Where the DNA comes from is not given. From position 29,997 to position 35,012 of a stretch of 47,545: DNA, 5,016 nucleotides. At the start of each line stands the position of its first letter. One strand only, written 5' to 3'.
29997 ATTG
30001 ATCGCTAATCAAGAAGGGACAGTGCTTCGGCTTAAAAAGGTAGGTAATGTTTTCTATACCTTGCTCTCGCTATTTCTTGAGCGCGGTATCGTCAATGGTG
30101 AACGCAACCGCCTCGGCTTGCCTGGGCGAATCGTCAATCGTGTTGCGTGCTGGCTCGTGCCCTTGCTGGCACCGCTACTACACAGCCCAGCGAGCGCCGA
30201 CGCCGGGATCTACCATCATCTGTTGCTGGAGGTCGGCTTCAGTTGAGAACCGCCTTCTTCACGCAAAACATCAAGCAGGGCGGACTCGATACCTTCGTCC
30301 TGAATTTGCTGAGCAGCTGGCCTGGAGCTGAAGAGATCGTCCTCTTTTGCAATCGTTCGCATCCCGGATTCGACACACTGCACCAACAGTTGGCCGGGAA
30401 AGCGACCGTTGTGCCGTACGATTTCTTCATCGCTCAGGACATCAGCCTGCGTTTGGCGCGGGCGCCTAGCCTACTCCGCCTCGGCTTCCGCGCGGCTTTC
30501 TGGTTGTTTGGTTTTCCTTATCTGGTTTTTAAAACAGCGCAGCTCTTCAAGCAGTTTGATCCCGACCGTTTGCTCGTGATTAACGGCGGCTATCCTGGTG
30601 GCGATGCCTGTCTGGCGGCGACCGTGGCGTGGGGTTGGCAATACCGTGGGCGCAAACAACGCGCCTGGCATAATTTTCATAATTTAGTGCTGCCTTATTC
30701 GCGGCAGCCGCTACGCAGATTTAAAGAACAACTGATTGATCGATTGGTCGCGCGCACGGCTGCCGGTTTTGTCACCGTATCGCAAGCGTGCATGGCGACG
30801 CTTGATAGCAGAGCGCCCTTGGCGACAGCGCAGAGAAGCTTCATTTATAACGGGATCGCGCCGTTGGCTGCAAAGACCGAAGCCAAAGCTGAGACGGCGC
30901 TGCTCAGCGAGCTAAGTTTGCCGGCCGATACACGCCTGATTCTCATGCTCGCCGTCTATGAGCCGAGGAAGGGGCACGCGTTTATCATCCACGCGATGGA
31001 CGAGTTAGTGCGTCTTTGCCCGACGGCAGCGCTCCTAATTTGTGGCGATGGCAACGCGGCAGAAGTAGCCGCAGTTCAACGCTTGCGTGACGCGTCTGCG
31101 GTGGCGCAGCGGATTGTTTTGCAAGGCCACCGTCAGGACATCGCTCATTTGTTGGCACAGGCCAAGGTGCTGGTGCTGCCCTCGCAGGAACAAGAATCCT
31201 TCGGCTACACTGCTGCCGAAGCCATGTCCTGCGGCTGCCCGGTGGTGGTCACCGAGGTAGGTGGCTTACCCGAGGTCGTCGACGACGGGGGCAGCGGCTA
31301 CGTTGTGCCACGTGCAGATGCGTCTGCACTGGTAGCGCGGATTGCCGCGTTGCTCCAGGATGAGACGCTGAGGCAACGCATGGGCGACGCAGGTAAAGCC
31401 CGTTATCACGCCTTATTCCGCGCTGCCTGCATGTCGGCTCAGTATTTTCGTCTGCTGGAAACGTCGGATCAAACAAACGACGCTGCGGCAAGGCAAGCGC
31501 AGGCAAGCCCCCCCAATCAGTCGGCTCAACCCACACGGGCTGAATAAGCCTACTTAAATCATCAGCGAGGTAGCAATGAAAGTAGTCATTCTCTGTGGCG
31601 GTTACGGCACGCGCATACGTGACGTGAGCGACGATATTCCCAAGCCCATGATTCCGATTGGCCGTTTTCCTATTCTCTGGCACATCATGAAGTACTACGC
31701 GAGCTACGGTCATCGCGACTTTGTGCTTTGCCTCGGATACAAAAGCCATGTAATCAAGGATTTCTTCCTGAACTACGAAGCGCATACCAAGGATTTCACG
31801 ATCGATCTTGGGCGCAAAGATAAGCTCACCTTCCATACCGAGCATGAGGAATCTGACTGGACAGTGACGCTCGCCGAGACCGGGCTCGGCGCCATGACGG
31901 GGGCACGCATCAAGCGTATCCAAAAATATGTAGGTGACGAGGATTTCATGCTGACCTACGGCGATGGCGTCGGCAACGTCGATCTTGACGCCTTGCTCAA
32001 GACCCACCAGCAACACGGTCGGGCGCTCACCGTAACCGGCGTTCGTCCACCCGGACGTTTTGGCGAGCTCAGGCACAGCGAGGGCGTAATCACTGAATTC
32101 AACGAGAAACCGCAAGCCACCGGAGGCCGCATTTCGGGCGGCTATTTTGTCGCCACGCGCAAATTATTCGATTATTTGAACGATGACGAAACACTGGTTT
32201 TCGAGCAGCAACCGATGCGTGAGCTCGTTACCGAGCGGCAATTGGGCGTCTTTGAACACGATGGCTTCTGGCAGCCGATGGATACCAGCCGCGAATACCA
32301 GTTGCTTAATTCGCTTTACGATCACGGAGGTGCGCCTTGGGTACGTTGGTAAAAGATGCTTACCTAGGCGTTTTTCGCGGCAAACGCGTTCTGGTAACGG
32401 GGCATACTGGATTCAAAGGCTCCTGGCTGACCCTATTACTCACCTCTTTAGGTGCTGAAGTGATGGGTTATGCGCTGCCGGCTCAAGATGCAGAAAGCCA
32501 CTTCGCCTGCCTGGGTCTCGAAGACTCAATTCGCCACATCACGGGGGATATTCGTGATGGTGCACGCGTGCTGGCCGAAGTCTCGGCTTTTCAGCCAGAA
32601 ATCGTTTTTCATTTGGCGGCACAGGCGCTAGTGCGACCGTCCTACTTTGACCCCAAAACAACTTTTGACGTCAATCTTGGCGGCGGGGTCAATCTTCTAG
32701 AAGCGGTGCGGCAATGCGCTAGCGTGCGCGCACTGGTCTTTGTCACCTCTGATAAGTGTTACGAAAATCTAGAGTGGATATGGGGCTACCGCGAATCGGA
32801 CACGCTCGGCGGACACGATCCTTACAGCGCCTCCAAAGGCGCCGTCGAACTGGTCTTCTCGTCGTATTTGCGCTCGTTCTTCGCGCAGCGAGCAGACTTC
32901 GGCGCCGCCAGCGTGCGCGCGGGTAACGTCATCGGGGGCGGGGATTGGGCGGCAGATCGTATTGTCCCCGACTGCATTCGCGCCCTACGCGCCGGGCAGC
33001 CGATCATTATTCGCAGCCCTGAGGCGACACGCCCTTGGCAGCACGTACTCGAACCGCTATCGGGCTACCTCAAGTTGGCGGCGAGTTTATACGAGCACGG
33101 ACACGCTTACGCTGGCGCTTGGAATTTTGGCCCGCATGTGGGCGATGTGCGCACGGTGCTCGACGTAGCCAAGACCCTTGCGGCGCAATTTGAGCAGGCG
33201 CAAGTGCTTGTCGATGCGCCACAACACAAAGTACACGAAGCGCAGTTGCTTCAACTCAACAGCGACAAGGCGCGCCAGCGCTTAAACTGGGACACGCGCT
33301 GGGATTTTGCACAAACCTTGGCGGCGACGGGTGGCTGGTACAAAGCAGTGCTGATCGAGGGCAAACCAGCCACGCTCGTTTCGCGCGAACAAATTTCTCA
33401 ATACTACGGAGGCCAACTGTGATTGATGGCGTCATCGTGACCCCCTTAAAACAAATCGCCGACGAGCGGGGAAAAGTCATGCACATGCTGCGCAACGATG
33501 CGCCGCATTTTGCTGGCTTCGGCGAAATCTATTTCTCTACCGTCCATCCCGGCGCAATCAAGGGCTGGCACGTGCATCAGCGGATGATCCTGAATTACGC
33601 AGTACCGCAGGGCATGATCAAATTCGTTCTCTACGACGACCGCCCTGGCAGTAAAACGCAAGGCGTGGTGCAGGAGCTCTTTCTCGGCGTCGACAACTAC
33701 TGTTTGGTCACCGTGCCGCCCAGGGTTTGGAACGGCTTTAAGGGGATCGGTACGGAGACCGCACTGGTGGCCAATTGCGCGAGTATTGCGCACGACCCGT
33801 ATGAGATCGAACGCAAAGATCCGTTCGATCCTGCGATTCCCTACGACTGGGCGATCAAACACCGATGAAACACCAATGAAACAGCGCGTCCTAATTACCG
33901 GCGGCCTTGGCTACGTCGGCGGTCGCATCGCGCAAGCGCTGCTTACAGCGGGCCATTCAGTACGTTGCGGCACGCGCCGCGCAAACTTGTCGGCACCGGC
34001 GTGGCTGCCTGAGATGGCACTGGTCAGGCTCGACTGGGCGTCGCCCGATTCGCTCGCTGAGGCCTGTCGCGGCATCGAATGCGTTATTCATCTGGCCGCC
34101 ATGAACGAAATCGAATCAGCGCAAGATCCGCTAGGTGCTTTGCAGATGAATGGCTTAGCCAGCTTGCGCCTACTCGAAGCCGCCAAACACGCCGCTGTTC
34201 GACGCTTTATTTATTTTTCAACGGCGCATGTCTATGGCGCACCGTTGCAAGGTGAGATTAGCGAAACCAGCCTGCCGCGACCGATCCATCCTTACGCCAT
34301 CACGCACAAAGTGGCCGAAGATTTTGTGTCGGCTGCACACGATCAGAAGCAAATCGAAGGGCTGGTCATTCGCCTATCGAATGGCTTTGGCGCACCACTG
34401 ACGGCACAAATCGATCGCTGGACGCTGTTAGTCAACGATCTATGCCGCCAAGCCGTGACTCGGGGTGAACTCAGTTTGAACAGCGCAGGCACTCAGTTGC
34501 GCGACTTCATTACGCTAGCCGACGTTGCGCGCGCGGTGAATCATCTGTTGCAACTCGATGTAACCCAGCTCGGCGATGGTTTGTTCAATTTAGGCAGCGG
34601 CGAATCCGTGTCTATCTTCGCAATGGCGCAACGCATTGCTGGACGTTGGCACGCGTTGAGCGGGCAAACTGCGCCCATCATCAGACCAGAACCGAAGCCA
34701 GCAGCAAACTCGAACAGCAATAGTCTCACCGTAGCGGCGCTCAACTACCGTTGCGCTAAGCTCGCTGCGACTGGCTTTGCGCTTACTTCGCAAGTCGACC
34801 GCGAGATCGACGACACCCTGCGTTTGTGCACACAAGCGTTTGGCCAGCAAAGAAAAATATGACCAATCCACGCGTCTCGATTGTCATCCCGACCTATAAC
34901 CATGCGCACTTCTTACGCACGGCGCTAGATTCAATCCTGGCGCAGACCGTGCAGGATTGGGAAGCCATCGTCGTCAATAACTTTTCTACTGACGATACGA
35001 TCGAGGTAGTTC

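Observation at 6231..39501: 33-kb NulO-rich glycan operon with no recognisable Wzx/Wzy/Wzz, ligase, initiating transferase or Kps/Wzm-Wzt machinery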

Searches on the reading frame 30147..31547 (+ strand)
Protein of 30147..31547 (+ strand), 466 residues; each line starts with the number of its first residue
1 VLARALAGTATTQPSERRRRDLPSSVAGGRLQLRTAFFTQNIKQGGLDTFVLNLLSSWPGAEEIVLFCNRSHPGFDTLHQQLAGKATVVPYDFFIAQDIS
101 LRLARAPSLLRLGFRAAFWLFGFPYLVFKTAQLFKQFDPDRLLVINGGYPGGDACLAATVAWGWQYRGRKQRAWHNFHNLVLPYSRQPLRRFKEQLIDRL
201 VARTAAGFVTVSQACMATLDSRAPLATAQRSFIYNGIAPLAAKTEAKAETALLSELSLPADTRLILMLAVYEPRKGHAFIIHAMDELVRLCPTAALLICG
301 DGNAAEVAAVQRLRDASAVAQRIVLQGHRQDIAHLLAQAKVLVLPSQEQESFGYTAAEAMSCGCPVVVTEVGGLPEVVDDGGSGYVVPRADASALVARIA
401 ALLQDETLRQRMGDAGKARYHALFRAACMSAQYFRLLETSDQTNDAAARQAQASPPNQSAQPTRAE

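Call 5: search_protein_families(library=pfam, proteins=[window:30147-31547:+], max_evalue=0.01)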
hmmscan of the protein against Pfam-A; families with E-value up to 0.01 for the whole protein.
window:30147-31547:+ (466 aa): 6 families
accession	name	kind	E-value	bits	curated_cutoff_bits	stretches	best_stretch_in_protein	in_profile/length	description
PF00534.26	Glycos_transf_1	-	7.6e-35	120.4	26.4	1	256-418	9-171/172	Glycosyl transferases group 1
PF13692.12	Glyco_trans_1_4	-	5.6e-32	111.4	27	1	264-405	3-142/142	Glycosyl transferases group 1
PF20706.3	GT4-conflict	-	1.8e-11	44.1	26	1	259-403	194-340/385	Family 4 Glycosyltransferase in conflict systems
PF13524.12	Glyco_trans_1_2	-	4.4e-08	33.6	25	1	327-424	33-133/144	Glycosyl transferase-like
PF13579.12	Glyco_trans_4_4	-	2.1e-07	31.9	29.7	1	45-221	1-144/158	Glycosyl transferase 4-like domain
PF13439.12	Glyco_transf_4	-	2.6e-06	28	28.5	1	105-237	42-166/170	Glycosyltransferase Family 4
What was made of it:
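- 30147..31547 (+): GT4 glycosyltransferase (the true start is probably later than 30147). Pfam Glycos_transf_1 at 120 bits, domain from residue 45 (call 5).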

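Call 31: search_protein_families(library=ncbifam, proteins=[window:30147-31547:+], max_evalue=1e-8)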
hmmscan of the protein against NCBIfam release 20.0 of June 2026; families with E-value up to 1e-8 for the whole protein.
window:30147-31547:+ (466 aa): 22 families
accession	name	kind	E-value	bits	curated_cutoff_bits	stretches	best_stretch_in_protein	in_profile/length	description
TIGR03088.1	stp2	hypoth_equivalog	2.6e-34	118.9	409.05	1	191-439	123-372/374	TIGR03088 family PEP-CTERM/XrtA system glycosyltransferase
TIGR03999.1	thiol_BshA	equivalog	2.5e-29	102.4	273.7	1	243-436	180-369/375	N-acetyl-alpha-D-glucosaminyl L-malate synthase BshA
NF041876.1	EPS_EpsE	equivalog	1.8e-26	93.3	400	1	266-427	218-383/389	exopolysaccharide biosynthesis GT4 family glycosyltransferase EpsE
TIGR04157.1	glyco_rSAM_CFB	subfamily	1.2e-23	83.7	400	1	201-436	166-405/406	TIGR04157 family glycosyltransferase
TIGR03449.1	mycothiol_MshA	equivalog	3.1e-22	79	462.5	1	251-419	209-383/406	D-inositol-3-phosphate glycosyltransferase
TIGR02149.1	glgA_Coryne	subfamily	7.5e-21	74.7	302.4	1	202-435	142-385/391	glycogen synthase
NF038295.1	EPS_HpsP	equivalog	2.1e-16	60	550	1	204-422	155-369/388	hormogonium polysaccharide biosynthesis glycosyltransferase HpsP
NF038229.1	Glyco4_Geo_Pelo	equivalog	2.2e-16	59.8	400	1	199-436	104-332/338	GPMC system family 4 glycosyltransferase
NF012028.0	PRK15484.1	subfamily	3.3e-15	56.1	618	1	224-410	157-349/380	lipopolysaccharide N-acetylglucosaminyltransferase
NF046085.1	XrtY_assoc_Gly1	equivalog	1.1e-14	54.2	400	1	258-438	206-382/387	XrtY-associated glycosyltransferase XYAG1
NF053787.1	GlcN_PG_synth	equivalog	3.2e-14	52.5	480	1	247-414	182-333/361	N-acetylglucosaminyl phosphatidylglycerol synthase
NF047880.1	glyco_SdgA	exception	4.5e-14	51.9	800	1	273-411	326-462/488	serine-aspartate repeat adhesin O-glycosyltransferase SdgA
TIGR04047.1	MSMEG_0565_glyc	hypoth_equivalog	4.6e-14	52.3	259.85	1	203-417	137-352/373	MSMEG_0565 family glycosyltransferase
TIGR04063.1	stp3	hypoth_equivalog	5.9e-14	51.8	442.05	1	201-417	154-372/397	TIGR04063 family PEP-CTERM/XrtA system glycosyltransferase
NF047684.1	TeichurnBiosyTuaC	equivalog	4.9e-13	48.8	550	1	233-416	190-365/391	teichuronic acid biosynthesis protein TuaC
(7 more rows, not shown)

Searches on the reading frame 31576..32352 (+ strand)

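Call 5: search_protein_families(library=pfam, proteins=[window:31576-32352:+], max_evalue=0.01)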
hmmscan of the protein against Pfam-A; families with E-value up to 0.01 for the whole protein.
window:31576-32352:+ (258 aa): 2 families
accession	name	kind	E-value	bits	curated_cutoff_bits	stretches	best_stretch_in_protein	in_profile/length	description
PF00483.29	NTP_transferase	-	1.3e-16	61.3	21.2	1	2-202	1-190/245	Nucleotidyl transferase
PF12804.13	NTP_transf_3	-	0.0041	17.7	27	1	3-57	1-50/160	MobA-like NTP transferase domain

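Call 31: search_protein_families(library=ncbifam, proteins=[window:31576-32352:+], max_evalue=1e-8)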
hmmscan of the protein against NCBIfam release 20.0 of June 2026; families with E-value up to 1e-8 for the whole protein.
window:31576-32352:+ (258 aa): 8 families
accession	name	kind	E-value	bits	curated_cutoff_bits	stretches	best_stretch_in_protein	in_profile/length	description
TIGR02623.1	G1P_cyt_trans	equivalog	1.6e-93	312.9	300.25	1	1-258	1-255/255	glucose-1-phosphate cytidylyltransferase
NF049965.1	GlMnHpPGnyltfHddC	equivalog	4.7e-23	82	300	1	1-211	1-185/221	D-glycero-D-manno-heptose 1-phosphate guanosyltransferase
TIGR03992.1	Arch_glmU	subfamily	7.2e-23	81.1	292.1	2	1-68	1-68/393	bifunctional sugar-1-phosphate nucleotidylyltransferase/acetyltransferase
NF052502.1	man1P_GTase_Rv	exception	6.1e-22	77.9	440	2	2-68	2-68/352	mannose-1-phosphate guanylyltransferase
NF041313.1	UDPGP_AglF_Halo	equivalog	5.7e-14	52.1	400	1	1-63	1-64/234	UTP--glucose-1-phosphate uridylyltransferase AglF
NF041173.1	Sug_nt_acttase_Thmprot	equivalog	3.7e-13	49.2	600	1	1-244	1-221/405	bifunctional sugar-1-phosphate nucleotidylyltransferase/acetyltransferase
TIGR01208.1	rmlA_long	equivalog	2.5e-12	46.3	320.25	1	2-182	1-162/353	glucose-1-phosphate thymidylyltransferase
NF045761.1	NAMPUrTaseMurU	equivalog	1.2e-10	41.6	250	0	1-62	1-62/226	N-acetylmuramate alpha-1-phosphate uridylyltransferase MurU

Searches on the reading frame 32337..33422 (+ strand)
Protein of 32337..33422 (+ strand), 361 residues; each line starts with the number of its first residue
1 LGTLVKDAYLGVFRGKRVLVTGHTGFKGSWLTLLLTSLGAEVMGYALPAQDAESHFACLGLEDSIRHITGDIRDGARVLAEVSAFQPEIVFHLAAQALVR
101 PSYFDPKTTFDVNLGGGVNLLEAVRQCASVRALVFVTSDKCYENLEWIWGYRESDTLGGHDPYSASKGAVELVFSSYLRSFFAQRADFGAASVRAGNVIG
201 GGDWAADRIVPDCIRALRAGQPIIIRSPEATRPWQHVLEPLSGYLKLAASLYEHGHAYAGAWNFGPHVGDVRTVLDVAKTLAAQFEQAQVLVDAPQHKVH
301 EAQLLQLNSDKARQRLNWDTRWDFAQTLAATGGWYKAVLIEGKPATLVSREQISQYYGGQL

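Call 5: search_protein_families(library=pfam, proteins=[window:32337-33422:+], max_evalue=0.01)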
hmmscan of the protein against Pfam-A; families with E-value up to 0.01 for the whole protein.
window:32337-33422:+ (361 aa): 4 families
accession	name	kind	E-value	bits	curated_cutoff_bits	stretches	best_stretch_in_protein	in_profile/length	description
PF16363.11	GDP_Man_Dehyd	-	1.2e-30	107.5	27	1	19-329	1-330/332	GDP-mannose 4,6 dehydratase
PF01370.27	Epimerase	-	5.2e-29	101.8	20.9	1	18-250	1-227/240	NAD dependent epimerase/dehydratase family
PF02719.21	Polysacc_synt_2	-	1.5e-10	41.2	20.2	1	57-283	48-245/293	Polysaccharide biosynthesis protein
PF04321.23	RmlD_sub_bind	-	1.5e-05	24.7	27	1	17-173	2-135/287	RmlD substrate binding domain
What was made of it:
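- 31576..34862 (+): Module 3, CDP-6-deoxyhexose pathway: glucose-1-P cytidylyltransferase, CDP-glucose 4,6-dehydratase, cupin epimerase, SDR reductase/epimerase. Pfam results in call 5.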

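Call 31: search_protein_families(library=ncbifam, proteins=[window:32337-33422:+], max_evalue=1e-8)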
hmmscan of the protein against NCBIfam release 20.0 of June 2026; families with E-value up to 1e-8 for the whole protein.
window:32337-33422:+ (361 aa): 7 families
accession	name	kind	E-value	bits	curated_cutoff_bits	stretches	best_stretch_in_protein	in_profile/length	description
TIGR02622.1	CDP_4_6_dhtase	equivalog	2.5e-139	464.3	278.45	1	12-356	1-351/352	CDP-glucose 4,6-dehydratase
TIGR01181.1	dTDP_gluc_dehyt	equivalog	3.1e-25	88.9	365.1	1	17-336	1-312/321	dTDP-glucose 4,6-dehydratase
TIGR04180.1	EDH_00030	hypoth_equivalog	5.1e-22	78.3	475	1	18-320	1-294/297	NAD-dependent 4,6-dehydratase LegB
TIGR01179.1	galE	equivalog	1.1e-17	63.8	262.3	1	17-200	1-178/332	UDP-glucose 4-epimerase GalE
TIGR01472.1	gmd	equivalog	3.9e-13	49.3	415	1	17-167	2-159/342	GDP-mannose 4,6-dehydratase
NF007956.0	PRK10675.1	subfamily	5.1e-10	39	394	1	17-175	2-161/338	UDP-glucose 4-epimerase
NF007582.0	PRK10217.1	equivalog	1e-09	38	698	1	16-318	2-301/355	dTDP-glucose 4,6-dehydratase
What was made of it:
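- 31576..34862 (+): TIGR02622 scores 464.3, above 278.45 (call 31).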

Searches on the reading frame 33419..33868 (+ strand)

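Call 5: search_protein_families(library=pfam, proteins=[window:33419-33868:+], max_evalue=0.01)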
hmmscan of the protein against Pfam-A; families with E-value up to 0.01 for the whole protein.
window:33419-33868:+ (149 aa): 3 families
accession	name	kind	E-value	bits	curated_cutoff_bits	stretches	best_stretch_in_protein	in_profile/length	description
PF00908.23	dTDP_sugar_isom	-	4.3e-09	36.7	27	1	2-144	4-152/168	dTDP-4-dehydrorhamnose 3,5-epimerase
PF14667.12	Polysacc_synt_C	-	0.00014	22.4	28.7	1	14-70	2-53/111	Polysaccharide biosynthesis C-terminal domain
PF05523.17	FdtA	-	0.0079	16.4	23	0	7-127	5-116/131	WxcM-like, C-terminal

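Call 31: search_protein_families(library=ncbifam, proteins=[window:33419-33868:+], max_evalue=1e-8)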
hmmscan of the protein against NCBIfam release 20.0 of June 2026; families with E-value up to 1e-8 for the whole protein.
window:33419-33868:+ (149 aa): 0 families

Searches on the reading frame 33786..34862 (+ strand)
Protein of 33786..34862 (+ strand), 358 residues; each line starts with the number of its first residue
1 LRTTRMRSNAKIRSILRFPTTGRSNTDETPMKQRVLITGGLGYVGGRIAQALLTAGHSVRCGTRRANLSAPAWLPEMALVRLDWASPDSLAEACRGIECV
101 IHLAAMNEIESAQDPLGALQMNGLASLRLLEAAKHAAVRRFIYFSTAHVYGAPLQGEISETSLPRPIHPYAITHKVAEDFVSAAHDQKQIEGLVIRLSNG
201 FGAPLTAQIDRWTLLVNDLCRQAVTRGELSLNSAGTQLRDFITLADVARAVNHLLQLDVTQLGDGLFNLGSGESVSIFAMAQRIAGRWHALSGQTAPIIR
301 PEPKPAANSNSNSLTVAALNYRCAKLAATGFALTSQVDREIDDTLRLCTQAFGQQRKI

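Call 5: search_protein_families(library=pfam, proteins=[window:33786-34862:+], max_evalue=0.01)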
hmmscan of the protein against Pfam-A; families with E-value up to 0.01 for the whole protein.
window:33786-34862:+ (358 aa): 8 families
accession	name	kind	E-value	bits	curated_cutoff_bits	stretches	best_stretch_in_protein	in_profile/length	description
PF01370.27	Epimerase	-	7.6e-41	140.5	20.9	1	35-270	1-240/240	NAD dependent epimerase/dehydratase family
PF16363.11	GDP_Man_Dehyd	-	3.9e-25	89.5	27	1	36-277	1-255/332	GDP-mannose 4,6 dehydratase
PF04321.23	RmlD_sub_bind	-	5.2e-18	65.5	27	1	34-318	2-262/287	RmlD substrate binding domain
PF01073.25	3Beta_HSD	-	3.4e-15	56.2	22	1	36-188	1-164/280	3-beta hydroxysteroid dehydrogenase/isomerase family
PF13460.12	NAD_binding_10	-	1.2e-12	48.6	27.2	1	39-183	1-133/184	NAD(P)H-binding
PF07993.18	NAD_binding_4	-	2.8e-09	37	20.1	1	87-219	79-226/258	Male sterility protein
PF05368.20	NmrA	-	4.9e-08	33.4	27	1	31-145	1-106/298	NmrA-like family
PF02719.21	Polysacc_synt_2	-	3.4e-05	23.6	20.2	1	87-147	66-129/293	Polysaccharide biosynthesis protein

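Call 31: search_protein_families(library=ncbifam, proteins=[window:33786-34862:+], max_evalue=1e-8)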
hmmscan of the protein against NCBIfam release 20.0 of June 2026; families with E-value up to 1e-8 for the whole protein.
window:33786-34862:+ (358 aa): 12 families
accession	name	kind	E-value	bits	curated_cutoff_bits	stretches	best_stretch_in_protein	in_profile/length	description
TIGR01179.1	galE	equivalog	8.4e-29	100.4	262.3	1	34-283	1-270/332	UDP-glucose 4-epimerase GalE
TIGR01181.1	dTDP_gluc_dehyt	equivalog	6.6e-20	71.4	365.1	1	34-283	1-256/321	dTDP-glucose 4,6-dehydratase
TIGR04180.1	EDH_00030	hypoth_equivalog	1.8e-18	66.7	475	1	35-285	1-253/297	NAD-dependent 4,6-dehydratase LegB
TIGR02197.1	heptose_epim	equivalog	2.4e-17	63.1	274.6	1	35-282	1-254/316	ADP-glyceromanno-heptose 6-epimerase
TIGR03466.1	HpnA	hypoth_equivalog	6.4e-17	61.4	367.65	1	34-182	2-153/327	hopanoid-associated sugar epimerase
TIGR01214.1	rmlD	equivalog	1.2e-14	54.1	224.05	1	34-292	1-230/285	dTDP-4-dehydrorhamnose reductase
NF007956.0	PRK10675.1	subfamily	9.1e-14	51.3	394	1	34-281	2-273/338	UDP-glucose 4-epimerase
NF043036.1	ErythonDh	equivalog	3.4e-13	49.5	325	1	34-197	2-176/321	D-erythronate dehydrogenase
NF042422.1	oxyalk_red_OleD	equivalog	6e-13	48.9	580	1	34-188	2-157/329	2-alkyl-3-oxoalkanoate reductase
NF011728.1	PRK15181.1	equivalog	1.4e-10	40.7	760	1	89-250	83-244/348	Vi polysaccharide biosynthesis UDP-N-acetylglucosaminuronic acid C-4 epimerase TviC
NF041293.1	G6PDh_Azf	equivalog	2.8e-09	36.8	400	0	31-199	1-181/252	NAD-dependent glucose-6-phosphate dehydrogenase Azf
NF058621.1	DiazavRedAvaA7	equivalog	7.4e-09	35.7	400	1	34-260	2-224/304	3-diazoavenalumate denitrifying reductase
